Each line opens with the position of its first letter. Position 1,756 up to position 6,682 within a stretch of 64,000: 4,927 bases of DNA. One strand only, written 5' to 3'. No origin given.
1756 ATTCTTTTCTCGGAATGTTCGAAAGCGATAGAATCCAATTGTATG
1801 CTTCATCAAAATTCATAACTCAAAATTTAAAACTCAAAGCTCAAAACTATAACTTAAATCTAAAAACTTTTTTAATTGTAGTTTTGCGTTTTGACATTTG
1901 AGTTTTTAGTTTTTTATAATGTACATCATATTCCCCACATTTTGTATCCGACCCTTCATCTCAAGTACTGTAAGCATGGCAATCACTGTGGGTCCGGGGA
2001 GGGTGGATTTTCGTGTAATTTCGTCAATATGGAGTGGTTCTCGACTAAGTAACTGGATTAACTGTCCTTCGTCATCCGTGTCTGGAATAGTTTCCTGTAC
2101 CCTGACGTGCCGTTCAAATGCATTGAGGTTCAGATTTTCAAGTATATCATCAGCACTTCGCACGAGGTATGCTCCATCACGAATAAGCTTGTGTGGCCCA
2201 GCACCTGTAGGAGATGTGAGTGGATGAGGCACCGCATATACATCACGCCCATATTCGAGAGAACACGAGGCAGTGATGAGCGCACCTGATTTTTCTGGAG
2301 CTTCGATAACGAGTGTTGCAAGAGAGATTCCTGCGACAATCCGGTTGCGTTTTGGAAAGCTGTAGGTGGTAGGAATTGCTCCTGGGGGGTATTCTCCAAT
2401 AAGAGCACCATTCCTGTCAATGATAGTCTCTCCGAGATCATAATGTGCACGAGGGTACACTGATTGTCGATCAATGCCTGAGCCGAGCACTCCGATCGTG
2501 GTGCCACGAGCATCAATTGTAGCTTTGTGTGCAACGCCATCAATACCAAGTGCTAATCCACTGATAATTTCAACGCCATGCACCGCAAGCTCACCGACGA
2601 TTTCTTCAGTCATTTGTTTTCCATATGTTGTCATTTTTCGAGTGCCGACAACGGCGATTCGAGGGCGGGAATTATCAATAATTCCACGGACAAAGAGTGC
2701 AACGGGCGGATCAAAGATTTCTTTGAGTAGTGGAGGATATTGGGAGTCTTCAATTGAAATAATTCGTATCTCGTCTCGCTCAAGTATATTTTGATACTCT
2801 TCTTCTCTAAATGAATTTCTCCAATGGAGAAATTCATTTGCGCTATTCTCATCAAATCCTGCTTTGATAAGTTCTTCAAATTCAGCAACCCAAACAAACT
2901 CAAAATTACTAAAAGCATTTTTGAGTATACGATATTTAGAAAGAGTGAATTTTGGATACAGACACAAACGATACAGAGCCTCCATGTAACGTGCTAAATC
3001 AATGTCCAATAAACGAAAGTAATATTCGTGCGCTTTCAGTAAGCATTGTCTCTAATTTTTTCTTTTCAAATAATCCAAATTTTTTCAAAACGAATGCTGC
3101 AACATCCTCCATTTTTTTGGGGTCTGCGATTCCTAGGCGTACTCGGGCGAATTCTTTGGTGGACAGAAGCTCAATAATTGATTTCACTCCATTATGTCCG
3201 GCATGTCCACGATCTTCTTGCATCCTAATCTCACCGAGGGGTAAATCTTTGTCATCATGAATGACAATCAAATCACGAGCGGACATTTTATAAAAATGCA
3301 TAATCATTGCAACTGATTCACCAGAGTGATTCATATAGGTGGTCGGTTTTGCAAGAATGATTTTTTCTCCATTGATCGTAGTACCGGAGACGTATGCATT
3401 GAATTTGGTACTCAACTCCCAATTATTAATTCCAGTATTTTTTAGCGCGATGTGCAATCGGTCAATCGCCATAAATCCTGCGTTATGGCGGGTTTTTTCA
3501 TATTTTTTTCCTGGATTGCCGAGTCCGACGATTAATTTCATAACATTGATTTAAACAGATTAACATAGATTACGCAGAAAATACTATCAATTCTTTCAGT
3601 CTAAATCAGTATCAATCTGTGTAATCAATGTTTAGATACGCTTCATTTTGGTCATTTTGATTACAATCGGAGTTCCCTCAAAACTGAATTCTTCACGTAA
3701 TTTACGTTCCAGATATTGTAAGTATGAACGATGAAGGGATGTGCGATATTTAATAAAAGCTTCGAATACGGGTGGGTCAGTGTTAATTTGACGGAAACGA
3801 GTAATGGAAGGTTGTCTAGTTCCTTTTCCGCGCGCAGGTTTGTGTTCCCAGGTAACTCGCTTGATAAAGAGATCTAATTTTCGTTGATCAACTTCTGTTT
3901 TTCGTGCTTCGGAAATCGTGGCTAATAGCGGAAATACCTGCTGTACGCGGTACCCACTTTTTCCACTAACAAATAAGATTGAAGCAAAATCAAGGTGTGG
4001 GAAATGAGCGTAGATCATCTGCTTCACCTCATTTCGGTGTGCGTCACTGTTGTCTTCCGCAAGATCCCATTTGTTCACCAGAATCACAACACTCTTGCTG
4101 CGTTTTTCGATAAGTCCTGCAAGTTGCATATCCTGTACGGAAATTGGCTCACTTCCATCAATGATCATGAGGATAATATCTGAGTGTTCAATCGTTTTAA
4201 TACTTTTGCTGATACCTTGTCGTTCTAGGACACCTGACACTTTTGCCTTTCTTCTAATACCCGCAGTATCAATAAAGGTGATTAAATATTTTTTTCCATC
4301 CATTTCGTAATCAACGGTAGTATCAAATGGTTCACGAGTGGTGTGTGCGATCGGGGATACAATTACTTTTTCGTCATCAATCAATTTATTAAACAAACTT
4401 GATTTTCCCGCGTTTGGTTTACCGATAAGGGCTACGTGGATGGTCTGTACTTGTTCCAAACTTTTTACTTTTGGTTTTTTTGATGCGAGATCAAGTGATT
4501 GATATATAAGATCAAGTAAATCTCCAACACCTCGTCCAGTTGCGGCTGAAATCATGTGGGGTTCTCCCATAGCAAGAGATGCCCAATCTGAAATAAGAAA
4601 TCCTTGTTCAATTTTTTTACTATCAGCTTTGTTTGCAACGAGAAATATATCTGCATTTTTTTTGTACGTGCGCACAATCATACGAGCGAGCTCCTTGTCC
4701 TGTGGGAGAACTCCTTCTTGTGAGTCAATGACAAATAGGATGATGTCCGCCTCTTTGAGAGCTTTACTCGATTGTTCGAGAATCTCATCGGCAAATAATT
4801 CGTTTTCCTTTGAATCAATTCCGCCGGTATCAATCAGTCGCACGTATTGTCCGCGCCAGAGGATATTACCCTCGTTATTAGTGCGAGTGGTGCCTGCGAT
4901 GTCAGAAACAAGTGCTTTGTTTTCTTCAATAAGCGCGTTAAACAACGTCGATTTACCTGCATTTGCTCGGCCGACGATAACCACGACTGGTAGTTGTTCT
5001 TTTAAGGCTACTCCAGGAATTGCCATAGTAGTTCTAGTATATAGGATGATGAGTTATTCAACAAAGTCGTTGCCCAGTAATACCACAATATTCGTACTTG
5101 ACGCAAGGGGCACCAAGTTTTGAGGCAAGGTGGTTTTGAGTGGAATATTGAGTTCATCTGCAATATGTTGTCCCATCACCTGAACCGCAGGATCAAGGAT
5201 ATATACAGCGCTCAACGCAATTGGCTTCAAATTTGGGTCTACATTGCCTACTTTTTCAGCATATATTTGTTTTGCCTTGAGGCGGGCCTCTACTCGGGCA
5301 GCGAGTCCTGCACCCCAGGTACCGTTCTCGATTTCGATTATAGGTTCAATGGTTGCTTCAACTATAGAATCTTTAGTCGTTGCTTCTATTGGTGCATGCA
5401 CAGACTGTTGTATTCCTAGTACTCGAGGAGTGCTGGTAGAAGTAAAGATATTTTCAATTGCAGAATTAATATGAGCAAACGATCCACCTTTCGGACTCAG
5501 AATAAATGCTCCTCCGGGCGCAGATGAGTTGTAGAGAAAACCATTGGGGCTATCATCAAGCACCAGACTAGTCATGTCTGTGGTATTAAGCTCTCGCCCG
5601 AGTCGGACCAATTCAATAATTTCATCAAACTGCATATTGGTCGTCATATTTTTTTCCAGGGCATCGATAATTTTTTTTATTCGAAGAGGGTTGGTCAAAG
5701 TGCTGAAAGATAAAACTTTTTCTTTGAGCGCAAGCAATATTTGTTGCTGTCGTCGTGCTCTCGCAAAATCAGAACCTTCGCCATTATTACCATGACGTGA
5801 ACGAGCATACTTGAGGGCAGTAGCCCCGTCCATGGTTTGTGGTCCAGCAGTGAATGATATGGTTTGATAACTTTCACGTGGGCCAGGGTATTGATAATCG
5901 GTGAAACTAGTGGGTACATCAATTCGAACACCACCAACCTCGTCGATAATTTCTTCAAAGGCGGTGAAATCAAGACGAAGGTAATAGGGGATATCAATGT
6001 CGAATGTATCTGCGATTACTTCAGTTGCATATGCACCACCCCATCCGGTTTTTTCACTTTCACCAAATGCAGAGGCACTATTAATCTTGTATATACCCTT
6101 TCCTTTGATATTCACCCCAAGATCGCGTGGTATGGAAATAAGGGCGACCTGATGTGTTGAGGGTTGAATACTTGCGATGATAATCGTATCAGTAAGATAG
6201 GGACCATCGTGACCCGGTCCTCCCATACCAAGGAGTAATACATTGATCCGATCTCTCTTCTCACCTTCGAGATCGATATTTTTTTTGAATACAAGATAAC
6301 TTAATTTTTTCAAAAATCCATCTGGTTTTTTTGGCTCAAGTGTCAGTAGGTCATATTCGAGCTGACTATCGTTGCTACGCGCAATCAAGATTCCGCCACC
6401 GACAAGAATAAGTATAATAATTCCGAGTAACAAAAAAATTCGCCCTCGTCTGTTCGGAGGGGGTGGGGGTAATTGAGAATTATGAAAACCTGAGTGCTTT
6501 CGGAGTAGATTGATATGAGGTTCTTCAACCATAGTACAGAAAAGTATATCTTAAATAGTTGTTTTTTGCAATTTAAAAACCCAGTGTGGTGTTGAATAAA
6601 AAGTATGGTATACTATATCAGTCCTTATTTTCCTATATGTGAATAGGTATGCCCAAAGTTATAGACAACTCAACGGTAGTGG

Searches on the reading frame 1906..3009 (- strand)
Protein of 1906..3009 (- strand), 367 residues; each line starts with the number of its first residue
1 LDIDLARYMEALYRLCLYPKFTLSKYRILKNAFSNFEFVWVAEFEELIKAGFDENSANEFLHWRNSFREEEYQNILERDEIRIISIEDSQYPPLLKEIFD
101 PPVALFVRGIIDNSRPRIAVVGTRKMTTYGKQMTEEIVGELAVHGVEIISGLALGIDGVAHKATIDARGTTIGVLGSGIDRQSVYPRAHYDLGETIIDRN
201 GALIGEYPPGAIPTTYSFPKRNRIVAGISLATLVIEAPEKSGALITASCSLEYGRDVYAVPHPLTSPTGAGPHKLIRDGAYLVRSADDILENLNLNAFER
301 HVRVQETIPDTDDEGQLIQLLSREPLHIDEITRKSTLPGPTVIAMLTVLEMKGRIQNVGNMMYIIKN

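Call 102: search_protein_families(library=pfam, proteins=[window:1906-3009:-], max_evalue=0.00001)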
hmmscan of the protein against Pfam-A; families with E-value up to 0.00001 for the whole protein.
window:1906-3009:- (367 aa): 2 families
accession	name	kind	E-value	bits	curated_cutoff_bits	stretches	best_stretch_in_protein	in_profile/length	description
PF02481.21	DNA_processg_A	-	2.2e-73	246.4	29.6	1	76-284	2-211/212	DNA recombination-mediator protein A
PF17782.7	DprA_WH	-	1.2e-13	51.3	22.9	1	307-357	7-57/61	DprA winged helix domain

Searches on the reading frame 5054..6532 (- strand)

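Call 102: search_protein_families(library=pfam, proteins=[window:5054-6532:-], max_evalue=0.00001)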
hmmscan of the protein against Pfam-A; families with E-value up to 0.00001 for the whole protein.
window:5054-6532:- (492 aa): 1 family
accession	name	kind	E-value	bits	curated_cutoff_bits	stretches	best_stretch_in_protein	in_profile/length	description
PF03816.19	LytR_cpsA_psr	-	7.7e-39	133.7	24.6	1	114-274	2-149/150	LytR_cpsA_psr family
